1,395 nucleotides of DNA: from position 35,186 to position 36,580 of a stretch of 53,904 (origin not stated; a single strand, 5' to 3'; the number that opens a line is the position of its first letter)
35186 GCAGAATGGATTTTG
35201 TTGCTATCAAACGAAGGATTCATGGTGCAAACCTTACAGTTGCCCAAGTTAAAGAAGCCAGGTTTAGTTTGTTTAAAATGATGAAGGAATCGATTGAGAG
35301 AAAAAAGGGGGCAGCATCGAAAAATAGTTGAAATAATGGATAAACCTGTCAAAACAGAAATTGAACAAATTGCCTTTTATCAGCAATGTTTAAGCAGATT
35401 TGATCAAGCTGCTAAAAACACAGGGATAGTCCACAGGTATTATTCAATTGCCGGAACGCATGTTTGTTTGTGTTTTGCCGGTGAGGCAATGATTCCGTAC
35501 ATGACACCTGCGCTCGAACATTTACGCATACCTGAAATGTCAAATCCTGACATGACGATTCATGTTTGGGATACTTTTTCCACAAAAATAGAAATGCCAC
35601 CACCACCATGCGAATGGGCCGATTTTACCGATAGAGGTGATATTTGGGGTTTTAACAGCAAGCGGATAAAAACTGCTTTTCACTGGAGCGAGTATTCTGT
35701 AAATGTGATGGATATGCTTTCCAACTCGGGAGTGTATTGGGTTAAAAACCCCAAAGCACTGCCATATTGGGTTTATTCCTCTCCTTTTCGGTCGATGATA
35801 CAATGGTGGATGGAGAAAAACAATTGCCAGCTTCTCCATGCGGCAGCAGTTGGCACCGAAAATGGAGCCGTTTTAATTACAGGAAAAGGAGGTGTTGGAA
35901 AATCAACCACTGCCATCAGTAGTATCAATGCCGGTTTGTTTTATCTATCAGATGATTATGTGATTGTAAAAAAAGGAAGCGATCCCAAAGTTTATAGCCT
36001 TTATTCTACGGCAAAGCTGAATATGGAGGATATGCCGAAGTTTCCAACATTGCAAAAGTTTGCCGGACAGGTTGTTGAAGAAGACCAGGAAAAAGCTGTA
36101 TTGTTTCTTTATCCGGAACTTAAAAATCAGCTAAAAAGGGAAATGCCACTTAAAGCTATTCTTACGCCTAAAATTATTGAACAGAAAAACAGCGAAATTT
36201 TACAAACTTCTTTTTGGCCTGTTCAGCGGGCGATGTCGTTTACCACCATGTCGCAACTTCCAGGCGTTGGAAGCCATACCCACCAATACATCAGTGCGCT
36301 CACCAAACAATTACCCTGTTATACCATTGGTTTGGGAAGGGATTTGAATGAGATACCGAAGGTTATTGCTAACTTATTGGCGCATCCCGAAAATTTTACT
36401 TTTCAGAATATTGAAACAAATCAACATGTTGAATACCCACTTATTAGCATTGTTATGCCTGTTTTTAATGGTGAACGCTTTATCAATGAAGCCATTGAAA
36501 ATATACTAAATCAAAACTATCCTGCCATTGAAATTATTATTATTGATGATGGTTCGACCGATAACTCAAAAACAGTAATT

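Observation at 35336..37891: Single polypeptide fusing an HPr-kinase-like P-loop domain to two tandem GT2 domains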

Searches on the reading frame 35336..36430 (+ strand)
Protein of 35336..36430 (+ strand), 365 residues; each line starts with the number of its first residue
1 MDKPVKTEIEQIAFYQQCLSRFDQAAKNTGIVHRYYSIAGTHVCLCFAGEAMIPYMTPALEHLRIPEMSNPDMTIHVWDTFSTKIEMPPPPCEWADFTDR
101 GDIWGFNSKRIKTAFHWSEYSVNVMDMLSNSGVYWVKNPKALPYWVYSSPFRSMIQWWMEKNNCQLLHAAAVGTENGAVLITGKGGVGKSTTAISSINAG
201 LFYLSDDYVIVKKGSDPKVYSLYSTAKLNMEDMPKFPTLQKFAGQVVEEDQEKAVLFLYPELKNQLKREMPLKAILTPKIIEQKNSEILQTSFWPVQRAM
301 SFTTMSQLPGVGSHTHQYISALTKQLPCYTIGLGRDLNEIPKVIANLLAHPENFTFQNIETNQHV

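Call 8: search_protein_families(library=ncbifam, proteins=[window:35336-36430:+], max_evalue=10)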
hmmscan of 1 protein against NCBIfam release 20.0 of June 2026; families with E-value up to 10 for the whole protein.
window:35336-36430:+ (365 aa): 14 families
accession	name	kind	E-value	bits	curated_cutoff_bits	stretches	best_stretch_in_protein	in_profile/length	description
TIGR04355.1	HprK_rel_B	hypoth_equivalog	1.7e-08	33.9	200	1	155-223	136-204/351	HprK-related kinase B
TIGR04352.1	HprK_rel_A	equivalog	2.3e-07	30.2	200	1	162-345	94-278/280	HprK-related kinase A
TIGR00679.1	hpr-ser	equivalog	1.1e-05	24.9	240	1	168-219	135-186/300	HPr(Ser) kinase/phosphatase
NF003883.0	PRK05428.2-1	equivalog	0.0036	16.7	252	1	165-215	16-66/189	HPr kinase/phosphorylase-related protein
TIGR01287.1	nifH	equivalog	0.006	15.9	394.35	1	180-221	4-42/275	nitrogenase iron protein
NF033200.1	F430_CfbC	exception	0.011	15.1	402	1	180-221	4-42/260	Ni-sirohydrochlorin a,c-diamide reductive cyclase ATP-dependent reductase subunit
TIGR01281.1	DPOR_bchL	equivalog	0.019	14.4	345.15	1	181-227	5-48/268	ferredoxin:protochlorophyllide reductase (ATP-dependent) iron-sulfur ATP-binding protein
TIGR04249.1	SCM_chp_ScmC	equivalog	0.022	14.1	125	1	167-213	128-173/292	SynChlorMet cassette protein ScmC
NF009702.0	PRK13231.1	equivalog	0.032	13.4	427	1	179-219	5-41/264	nitrogenase reductase-like protein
TIGR01420.1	pilT_fam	subfamily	0.034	13.3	319.1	1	172-198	118-144/343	PilT/PilU family type 4a pilus ATPase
NF009701.0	PRK13230.1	subfamily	0.044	12.8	350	1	180-221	5-43/291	nitrogenase reductase-like protein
TIGR04291.1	arsen_driv_ArsA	equivalog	0.087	11.5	650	1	174-201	318-344/565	arsenical pump-driving ATPase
TIGR02533.1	type_II_gspE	equivalog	0.29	9.8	630.25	1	159-198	227-265/486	type II secretion system ATPase GspE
TIGR01968.1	minD_bact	equivalog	0.33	10.2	212.9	1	179-211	5-36/261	septum site-determining protein MinD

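Call 9: find_homologous_proteins(query=window:35336-36430:+, max_evalue=0.001)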
Query window:35336-36430:+ (365 aa): 689 proteins with E <= 0.001 among 1496 candidates; the best 120 are listed.
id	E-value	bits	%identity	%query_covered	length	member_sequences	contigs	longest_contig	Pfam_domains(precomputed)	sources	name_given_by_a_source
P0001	1.9e-186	637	75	97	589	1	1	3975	PF10111.15,PF13641.13,PF00535.33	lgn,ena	-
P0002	2.3e-182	624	74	99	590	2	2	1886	PF10111.15,PF13641.13,PF00535.33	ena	-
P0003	3.0e-174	597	70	97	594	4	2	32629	PF10111.15,PF13641.13,PF00535.33,PF07475.18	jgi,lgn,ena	-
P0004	7.6e-174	596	71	100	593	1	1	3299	PF10111.15,PF13641.13,PF00535.33,PF07475.18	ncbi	-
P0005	4.3e-173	593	70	97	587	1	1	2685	PF10111.15,PF13641.13,PF00535.33,PF07475.18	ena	-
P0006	1.5e-170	585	68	97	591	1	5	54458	PF10111.15,PF13641.13,PF00535.33,PF07475.18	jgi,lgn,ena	-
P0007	5.7e-170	583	69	100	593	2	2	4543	PF10111.15,PF13641.13,PF00535.33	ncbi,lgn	-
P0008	6.5e-170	583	68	98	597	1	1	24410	PF10111.15,PF13641.13,PF00535.33,PF07475.18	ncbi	-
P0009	2.1e-167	575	68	99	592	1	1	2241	PF10111.15,PF13641.13,PF00535.33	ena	-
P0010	9.9e-154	530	62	99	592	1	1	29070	PF10111.15,PF13641.13,PF00535.33,PF27840.1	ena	-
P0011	1.1e-152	526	64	97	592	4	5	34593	PF10111.15,PF13641.13,PF00535.33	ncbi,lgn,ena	-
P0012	9.1e-152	523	63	97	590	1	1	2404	PF10111.15,PF13641.13,PF00535.33,PF07475.18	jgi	-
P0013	1.1e-149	516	61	98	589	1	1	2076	PF10111.15,PF13641.13,PF00535.33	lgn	-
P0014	1.8e-149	516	71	85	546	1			PF10111.15,PF13641.13,PF00535.33,PF07475.18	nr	nr:glycosyltransferase [Bacteroidota bacterium]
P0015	1.6e-148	513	61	97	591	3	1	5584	PF10111.15,PF13641.13,PF00535.33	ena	-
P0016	2.8e-148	512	61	97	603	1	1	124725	PF10111.15,PF13641.13,PF00535.33,PF07475.18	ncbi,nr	ncbi:MAG: glycosyltransferase [Balneolaceae bacterium]|nr:glycosyltransferase [Balneolaceae bacteriu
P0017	1.8e-147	509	61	97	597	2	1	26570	PF10111.15,PF13641.13,PF00535.33,PF07475.18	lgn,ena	-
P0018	3.9e-146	505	61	96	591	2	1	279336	PF10111.15,PF13641.13,PF00535.33,PF07475.18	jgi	jgi:hypothetical protein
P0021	5.5e-144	498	59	100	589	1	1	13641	PF10111.15,PF13641.13,PF00535.33,PF07475.18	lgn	-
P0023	7.5e-143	494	61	96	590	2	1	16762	PF10111.15,PF13641.13,PF00535.33,PF07475.18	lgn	-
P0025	2.0e-141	489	59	98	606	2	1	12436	PF10111.15,PF13641.13,PF00535.33,PF07475.18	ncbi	-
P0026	4.4e-141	488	58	97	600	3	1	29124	PF10111.15,PF13641.13,PF00535.33,PF07475.18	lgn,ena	-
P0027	9.5e-140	484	57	98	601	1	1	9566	PF10111.15,PF13641.13,PF00535.33,PF07475.18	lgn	-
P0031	3.4e-139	482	56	100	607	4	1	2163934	PF10111.15,PF13641.13,PF00535.33,PF27840.1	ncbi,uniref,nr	ncbi:glycosyltransferase [Rhodohalobacter sp. 614A]|uniref:glycosyltransferase n=1 Tax=Rhodohalobact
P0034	7.2e-139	481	57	96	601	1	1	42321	PF10111.15,PF13641.13,PF00535.33,PF07475.18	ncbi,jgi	ncbi:MAG: glycosyltransferase [Planctomycetota bacterium]|jgi:hypothetical protein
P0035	1.1e-138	480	71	78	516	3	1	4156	PF10111.15,PF13641.13,PF00535.33,PF07475.18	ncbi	-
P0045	2.1e-136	473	57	96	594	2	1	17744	PF10111.15,PF13641.13,PF00535.33,PF07475.18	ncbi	-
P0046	2.1e-136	473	58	95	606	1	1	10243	PF10111.15,PF13641.13,PF00535.33,PF07475.18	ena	-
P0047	2.5e-136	472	57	96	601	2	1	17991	PF10111.15,PF13641.13,PF00535.33,PF07475.18,PF27840.1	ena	-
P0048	1.1e-135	470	58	96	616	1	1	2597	PF10111.15,PF13641.13,PF00535.33,PF07475.18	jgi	-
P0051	1.4e-135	470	57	96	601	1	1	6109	PF10111.15,PF13641.13,PF00535.33,PF07475.18,PF27840.1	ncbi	-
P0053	2.1e-135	469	57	95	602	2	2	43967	PF10111.15,PF13641.13,PF00535.33,PF07475.18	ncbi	-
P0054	2.7e-135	469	56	98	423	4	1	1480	PF00535.33,PF07475.18,PF27840.1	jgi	-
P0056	4.0e-135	468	58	96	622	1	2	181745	PF10111.15,PF13641.13,PF00535.33,PF07475.18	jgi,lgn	jgi:hypothetical protein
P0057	4.3e-135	468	55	99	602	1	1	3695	PF10111.15,PF13641.13,PF00535.33,PF07475.18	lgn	-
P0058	5.2e-135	468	57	96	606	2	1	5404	PF10111.15,PF13641.13,PF00535.33,PF07475.18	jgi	-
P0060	1.9e-134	466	58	95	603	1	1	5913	PF10111.15,PF13641.13,PF00535.33,PF07475.18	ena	-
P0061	2.1e-134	466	59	96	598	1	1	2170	PF10111.15,PF13641.13,PF00535.33,PF07475.18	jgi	jgi:hypothetical protein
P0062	4.2e-134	465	58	97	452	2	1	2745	PF10111.15,PF13641.13,PF00535.33,PF07475.18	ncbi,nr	ncbi:MAG: glycosyltransferase, partial [Smithella sp.]|nr:glycosyltransferase [Smithella sp.]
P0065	8.9e-134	464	57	99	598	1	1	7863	PF10111.15,PF13641.13,PF00535.33,PF07475.18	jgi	jgi:hypothetical protein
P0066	1.4e-133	463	57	99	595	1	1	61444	PF10111.15,PF13641.13,PF00535.33,PF07475.18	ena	-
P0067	1.5e-133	463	55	97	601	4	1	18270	PF10111.15,PF13641.13,PF00535.33,PF07475.18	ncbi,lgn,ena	-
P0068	2.6e-133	463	56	96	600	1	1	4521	PF10111.15,PF13641.13,PF00535.33,PF07475.18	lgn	-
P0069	5.3e-133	462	59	96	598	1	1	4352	PF10111.15,PF13641.13,PF00535.33,PF07475.18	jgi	jgi:hypothetical protein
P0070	5.9e-133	461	57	95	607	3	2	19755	PF10111.15,PF13641.13,PF00535.33,PF07475.18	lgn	-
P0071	1.5e-132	460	57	95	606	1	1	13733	PF10111.15,PF13641.13,PF00535.33,PF07475.18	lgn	-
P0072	2.0e-132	460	56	96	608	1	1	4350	PF10111.15,PF13641.13,PF00535.33,PF07475.18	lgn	-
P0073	2.2e-132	459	58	98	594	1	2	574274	PF10111.15,PF13641.13,PF00535.33,PF07475.18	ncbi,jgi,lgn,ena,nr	ncbi:MAG: hypothetical protein CVU55_01285 [Deltaproteobacteria bacterium HGW-Deltaproteobacteria-13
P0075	4.0e-132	459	57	96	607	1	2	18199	PF10111.15,PF13641.13,PF00535.33,PF07475.18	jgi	jgi:hypothetical protein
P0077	6.6e-132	458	56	96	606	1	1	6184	PF10111.15,PF13641.13,PF00535.33,PF07475.18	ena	-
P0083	2.3e-131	456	55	97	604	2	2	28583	PF10111.15,PF13641.13,PF00535.33,PF07475.18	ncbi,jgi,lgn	ncbi:MAG: hypothetical protein C4291_12305 [Candidatus Dadabacteria bacterium]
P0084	2.6e-131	456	58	97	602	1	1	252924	PF10111.15,PF13641.13,PF00535.33,PF07475.18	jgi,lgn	-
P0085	4.1e-131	455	57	93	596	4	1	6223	PF10111.15,PF13641.13,PF00535.33,PF07475.18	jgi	jgi:hypothetical protein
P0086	4.7e-131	455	58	96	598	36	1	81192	PF10111.15,PF13641.13,PF00535.33,PF07475.18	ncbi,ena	-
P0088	9.8e-131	454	56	96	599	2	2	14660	PF10111.15,PF13641.13,PF00535.33,PF07475.18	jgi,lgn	jgi:hypothetical protein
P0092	3.9e-130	452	54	97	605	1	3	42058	PF10111.15,PF13641.13,PF00535.33,PF07475.18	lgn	-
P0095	9.0e-130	451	58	96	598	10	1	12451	PF10111.15,PF13641.13,PF00535.33,PF07475.18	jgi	-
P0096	1.2e-129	450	55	96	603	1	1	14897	PF10111.15,PF13641.13,PF00535.33,PF07475.18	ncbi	-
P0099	4.6e-129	449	55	97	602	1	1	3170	PF10111.15,PF13641.13,PF00535.33,PF07475.18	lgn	-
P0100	7.7e-129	448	57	96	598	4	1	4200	PF10111.15,PF13641.13,PF00535.33,PF07475.18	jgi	-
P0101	8.6e-129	448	56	98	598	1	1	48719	PF10111.15,PF13641.13,PF00535.33,PF07475.18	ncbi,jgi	ncbi:MAG: hypothetical protein STSR0002_17180 [Smithella sp.]|jgi:hypothetical protein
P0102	1.3e-128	447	57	96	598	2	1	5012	PF10111.15,PF13641.13,PF00535.33,PF07475.18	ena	-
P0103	2.2e-128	446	55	95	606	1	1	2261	PF10111.15,PF13641.13,PF00535.33,PF07475.18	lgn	-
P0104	3.4e-128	446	57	96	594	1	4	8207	PF10111.15,PF13641.13,PF00535.33,PF07475.18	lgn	-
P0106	1.4e-127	444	56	96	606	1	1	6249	PF10111.15,PF13641.13,PF00535.33,PF07475.18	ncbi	-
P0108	3.8e-127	442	56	96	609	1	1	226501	PF10111.15,PF13641.13,PF00535.33,PF07475.18,PF27840.1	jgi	jgi:hypothetical protein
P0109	9.4e-127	441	55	97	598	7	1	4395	PF10111.15,PF13641.13,PF00535.33,PF07475.18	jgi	jgi:hypothetical protein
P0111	3.1e-126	439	58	96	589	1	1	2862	PF10111.15,PF13641.13,PF00535.33,PF07475.18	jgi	jgi:hypothetical protein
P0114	6.8e-126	438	53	99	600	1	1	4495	PF10111.15,PF13641.13,PF00535.33,PF07475.18,PF27840.1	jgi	-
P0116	8.8e-126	438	57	96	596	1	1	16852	PF10111.15,PF13641.13,PF00535.33,PF07475.18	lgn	-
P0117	1.3e-125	437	52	98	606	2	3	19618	PF10111.15,PF13641.13,PF00535.33,PF07475.18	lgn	-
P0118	2.4e-125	436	54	96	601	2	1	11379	PF10111.15,PF13641.13,PF00535.33,PF07475.18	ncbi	-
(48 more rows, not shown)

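Call 12: search_protein_families(library=pfam, proteins=[window:35336-36430:+], max_evalue=10)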
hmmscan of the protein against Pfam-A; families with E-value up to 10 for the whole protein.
window:35336-36430:+ (365 aa): 9 families
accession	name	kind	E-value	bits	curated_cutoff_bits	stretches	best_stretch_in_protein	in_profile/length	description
PF07475.17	Hpr_kinase_C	-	2.8e-06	27.4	33.3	1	167-219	9-61/171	HPr Serine kinase C-terminal domain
PF20720.3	nSTAND3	-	0.018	15.2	27.2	1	171-194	12-35/155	Novel STAND NTPase 3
PF13555.12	AAA_29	-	0.025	14.8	27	1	175-191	21-37/61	P-loop containing region of AAA domain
PF13191.12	AAA_16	-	0.032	15.2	32.6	1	165-193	14-41/167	AAA ATPase domain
PF02374.21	ArsA_ATPase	-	0.05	13.3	24.3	1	179-195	4-20/305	Anion-transporting ATPase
PF10609.15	ParA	-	0.13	12.1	27.1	1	179-194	7-22/246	NUBPL iron-transfer P-loop NTPase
PF00142.24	Fer4_NifH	-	0.24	11.3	25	1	180-221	4-42/271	4Fe-4S iron sulfur cluster binding proteins, NifH/frxC family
PF13479.12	AAA_24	-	0.46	10.7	27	1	179-201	5-26/195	AAA domain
PF01656.29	CbiA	-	1.7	9.1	25.4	1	180-196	3-19/125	CobQ/CobB/MinD/ParA nucleotide binding domain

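Call 13: find_encoding_contigs(protein=P0031, flank=10000, max_places=2)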
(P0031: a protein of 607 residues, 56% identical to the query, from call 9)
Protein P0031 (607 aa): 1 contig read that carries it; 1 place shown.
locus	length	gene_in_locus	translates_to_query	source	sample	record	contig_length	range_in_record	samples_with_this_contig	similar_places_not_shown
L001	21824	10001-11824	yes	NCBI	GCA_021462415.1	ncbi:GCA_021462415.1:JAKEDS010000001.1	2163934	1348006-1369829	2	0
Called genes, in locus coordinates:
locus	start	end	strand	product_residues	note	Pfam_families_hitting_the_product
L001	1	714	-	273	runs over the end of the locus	PF06439:3keto-disac_hyd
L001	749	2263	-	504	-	PF01408:GFO_IDH_MocA, PF19051:GFO_IDH_MocA_C2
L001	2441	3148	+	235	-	PF13505:OMP_b-brl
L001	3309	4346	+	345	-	PF00005:ABC_tran, PF08402:TOBE_2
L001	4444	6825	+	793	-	PF13620:CarboxypepD_reg, PF13715:CarbopepD_reg_2, PF18939:DUF5686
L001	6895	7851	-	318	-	PF18884:TSP3_bac, PF00691:OmpA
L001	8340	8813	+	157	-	PF05402:PqqD (weak)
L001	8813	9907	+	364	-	PF14907:NTP_transf_5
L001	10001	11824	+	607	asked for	PF27840:ScmC (faint), PF00535:Glycos_transf_2, PF10111:Glyco_tranf_2_2, PF13641:Glyco_tranf_2_3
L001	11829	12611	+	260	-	PF13641:Glyco_tranf_2_3, PF00535:Glycos_transf_2, PF10111:Glyco_tranf_2_2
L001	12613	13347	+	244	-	PF00535:Glycos_transf_2, PF10111:Glyco_tranf_2_2, PF13641:Glyco_tranf_2_3, PF10111:Glyco_tranf_2_2 (weak)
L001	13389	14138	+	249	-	PF00535:Glycos_transf_2, PF10111:Glyco_tranf_2_2, PF13641:Glyco_tranf_2_3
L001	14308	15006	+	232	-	PF00535:Glycos_transf_2, PF10111:Glyco_tranf_2_2, PF13641:Glyco_tranf_2_3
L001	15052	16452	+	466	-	-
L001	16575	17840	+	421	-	-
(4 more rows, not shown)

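Call 15: find_encoding_contigs(protein=P0006, flank=10000, max_places=2)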
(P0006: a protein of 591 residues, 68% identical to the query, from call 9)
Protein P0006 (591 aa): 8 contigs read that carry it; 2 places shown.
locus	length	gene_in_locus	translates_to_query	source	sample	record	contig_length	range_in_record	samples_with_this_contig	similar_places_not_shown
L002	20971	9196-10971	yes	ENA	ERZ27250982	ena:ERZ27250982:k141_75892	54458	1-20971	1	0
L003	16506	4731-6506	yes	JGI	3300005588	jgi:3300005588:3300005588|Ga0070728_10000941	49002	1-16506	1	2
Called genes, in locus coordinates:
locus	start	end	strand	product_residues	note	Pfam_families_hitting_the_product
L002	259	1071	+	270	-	PF00149:Metallophos, PF12850:Metallophos_2 (weak)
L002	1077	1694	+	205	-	-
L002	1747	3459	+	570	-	PF00749:tRNA-synt_1c, PF03950:tRNA-synt_1c_C, PF20974:tRNA-synt_1c_C2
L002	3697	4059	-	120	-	PF02152:FolB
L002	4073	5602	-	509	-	PF00749:tRNA-synt_1c, PF19269:Anticodon_2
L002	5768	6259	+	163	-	PF05402:PqqD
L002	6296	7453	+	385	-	PF14907:NTP_transf_5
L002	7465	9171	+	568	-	PF00664:ABC_membrane, PF00005:ABC_tran, PF02463:SMC_N (faint), PF13304:AAA_21 (weak)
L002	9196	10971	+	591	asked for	PF07475:Hpr_kinase_C (weak), PF13641:Glyco_tranf_2_3, PF00535:Glycos_transf_2, PF10111:Glyco_tranf_2_2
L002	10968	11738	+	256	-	PF13641:Glyco_tranf_2_3, PF00535:Glycos_transf_2, PF10111:Glyco_tranf_2_2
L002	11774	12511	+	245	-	PF00535:Glycos_transf_2, PF10111:Glyco_tranf_2_2, PF13641:Glyco_tranf_2_3 (weak)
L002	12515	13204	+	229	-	PF00535:Glycos_transf_2, PF10111:Glyco_tranf_2_2, PF13641:Glyco_tranf_2_3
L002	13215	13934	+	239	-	PF13469:Sulfotransfer_3 (weak)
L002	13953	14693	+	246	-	PF13469:Sulfotransfer_3 (weak)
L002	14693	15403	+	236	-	PF13469:Sulfotransfer_3, PF09037:Sulphotransf (weak)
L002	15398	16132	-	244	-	PF01073:3Beta_HSD, PF01370:Epimerase, PF02719:Polysacc_synt_2 (weak), PF04321:RmlD_sub_bind (weak), PF16363:GDP_Man_Dehyd, PF07993:NAD_binding_4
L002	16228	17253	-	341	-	PF11316:Rhamno_transf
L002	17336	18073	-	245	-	PF01073:3Beta_HSD, PF01370:Epimerase, PF02719:Polysacc_synt_2 (weak), PF16363:GDP_Man_Dehyd, PF07993:NAD_binding_4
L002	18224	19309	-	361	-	PF11316:Rhamno_transf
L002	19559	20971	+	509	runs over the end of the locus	PF18962:Por_Secre_tail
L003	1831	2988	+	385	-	PF14907:NTP_transf_5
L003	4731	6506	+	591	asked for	PF07475:Hpr_kinase_C (weak), PF13641:Glyco_tranf_2_3, PF00535:Glycos_transf_2, PF10111:Glyco_tranf_2_2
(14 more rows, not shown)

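Call 33: search_solved_structures(query=window:35336-36430:+, max_evalue=10, show_alignments=2)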
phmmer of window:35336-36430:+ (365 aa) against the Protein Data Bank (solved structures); distinct sequences matched with E-value up to 10: 22.
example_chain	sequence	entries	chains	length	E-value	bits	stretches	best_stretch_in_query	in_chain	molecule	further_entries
1ko7_A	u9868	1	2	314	0.011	17.9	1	165-215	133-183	Hpr kinase/phosphatase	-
1jb1_A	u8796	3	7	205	0.024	16.8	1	167-216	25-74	HPRK PROTEIN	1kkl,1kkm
2qmh_A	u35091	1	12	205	0.024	16.8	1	167-216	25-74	HPr kinase/phosphorylase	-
8q50_A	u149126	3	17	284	0.045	15.9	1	178-221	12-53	Nitrogenase iron protein 1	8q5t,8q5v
7qqa_A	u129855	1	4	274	0.077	15.1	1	179-221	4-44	Nitrogenase iron protein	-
1knx_A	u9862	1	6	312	0.1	14.7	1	168-213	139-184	Probable HPr(Ser) kinase/phosphatase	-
3tqf_A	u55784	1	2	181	0.16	14.1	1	164-225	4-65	Hpr(Ser) kinase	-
2ynm_A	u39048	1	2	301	0.16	14.1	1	171-224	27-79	LIGHT-INDEPENDENT PROTOCHLOROPHYLLIDE REDUCTASE IRON-SULFUR ATP-BINDING PROTEIN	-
9fmg_D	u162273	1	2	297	0.25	13.4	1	179-221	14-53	Nitrogenase iron protein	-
8q5x_A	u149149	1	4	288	0.44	12.6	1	179-221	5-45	Nitrogenase iron protein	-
1cp2_A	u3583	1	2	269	0.55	12.3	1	179-221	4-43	NITROGENASE IRON PROTEIN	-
2edn_A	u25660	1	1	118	0.57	12.3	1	198-267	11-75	Myosin-binding protein C, fast-type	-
1f48_A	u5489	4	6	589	0.65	12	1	173-201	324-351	ARSENITE-TRANSLOCATING ATPASE | ARSENICAL PUMP-DRIVING ATPASE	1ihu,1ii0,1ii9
8oie_D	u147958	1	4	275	0.74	11.9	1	179-221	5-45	Nitrogenase iron protein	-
8hku_ALX0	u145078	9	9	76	0.95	11.5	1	233-269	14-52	50S ribosomal protein L18Ae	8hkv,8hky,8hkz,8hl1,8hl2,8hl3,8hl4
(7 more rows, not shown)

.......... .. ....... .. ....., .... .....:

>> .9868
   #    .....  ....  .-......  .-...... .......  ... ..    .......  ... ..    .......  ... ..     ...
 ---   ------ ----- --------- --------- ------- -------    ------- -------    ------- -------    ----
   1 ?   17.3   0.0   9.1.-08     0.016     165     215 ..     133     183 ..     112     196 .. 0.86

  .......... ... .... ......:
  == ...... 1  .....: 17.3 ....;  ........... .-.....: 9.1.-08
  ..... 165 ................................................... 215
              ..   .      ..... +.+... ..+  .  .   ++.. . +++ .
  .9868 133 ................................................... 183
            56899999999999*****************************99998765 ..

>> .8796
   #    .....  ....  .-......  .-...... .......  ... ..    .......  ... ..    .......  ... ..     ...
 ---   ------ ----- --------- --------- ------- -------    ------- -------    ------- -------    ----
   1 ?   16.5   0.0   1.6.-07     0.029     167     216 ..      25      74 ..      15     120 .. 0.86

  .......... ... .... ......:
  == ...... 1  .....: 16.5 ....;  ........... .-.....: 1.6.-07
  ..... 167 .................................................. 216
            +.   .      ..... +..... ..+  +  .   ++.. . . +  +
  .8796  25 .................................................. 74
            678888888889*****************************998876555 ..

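Call 34: find_encoding_contigs(protein=P0073, flank=10000, max_places=1)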
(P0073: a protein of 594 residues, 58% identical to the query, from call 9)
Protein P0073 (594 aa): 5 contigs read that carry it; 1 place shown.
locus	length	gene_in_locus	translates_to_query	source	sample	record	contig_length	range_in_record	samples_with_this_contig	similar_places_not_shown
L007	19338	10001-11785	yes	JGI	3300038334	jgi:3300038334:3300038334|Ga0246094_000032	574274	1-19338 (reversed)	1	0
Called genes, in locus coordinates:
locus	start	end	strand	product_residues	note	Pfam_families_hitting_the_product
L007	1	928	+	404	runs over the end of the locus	PF00817:IMS, PF11798:IMS_HHH, PF10391:DNA_pol_lambd_f (weak), PF21999:IMS_HHH_1 (weak), PF11799:IMS_C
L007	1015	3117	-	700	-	PF02629:CoA_binding, PF13380:CoA_binding_2, PF13607:Succ_CoA_lig, PF13549:ATP-grasp_5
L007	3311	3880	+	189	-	PF13302:Acetyltransf_3 (weak), PF00583:Acetyltransf_1, PF13508:Acetyltransf_7 (weak)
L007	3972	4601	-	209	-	PF27271:AF_1327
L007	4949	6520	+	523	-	PF01039:Carboxyl_trans, PF03255:ACCA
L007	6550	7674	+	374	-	PF20067:SSL_N, PF08450:SGL, PF03088:Str_synth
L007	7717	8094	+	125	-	PF10861:DUF2784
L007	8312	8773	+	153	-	PF05402:PqqD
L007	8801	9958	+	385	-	PF14907:NTP_transf_5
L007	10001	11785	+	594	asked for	PF07475:Hpr_kinase_C (weak), PF13641:Glyco_tranf_2_3, PF00535:Glycos_transf_2, PF10111:Glyco_tranf_2_2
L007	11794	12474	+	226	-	PF00535:Glycos_transf_2, PF10111:Glyco_tranf_2_2, PF13641:Glyco_tranf_2_3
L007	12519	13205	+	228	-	PF00535:Glycos_transf_2, PF10111:Glyco_tranf_2_2, PF13641:Glyco_tranf_2_3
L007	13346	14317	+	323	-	PF04055:Radical_SAM, PF13186:SPASM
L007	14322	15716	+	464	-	-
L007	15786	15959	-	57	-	-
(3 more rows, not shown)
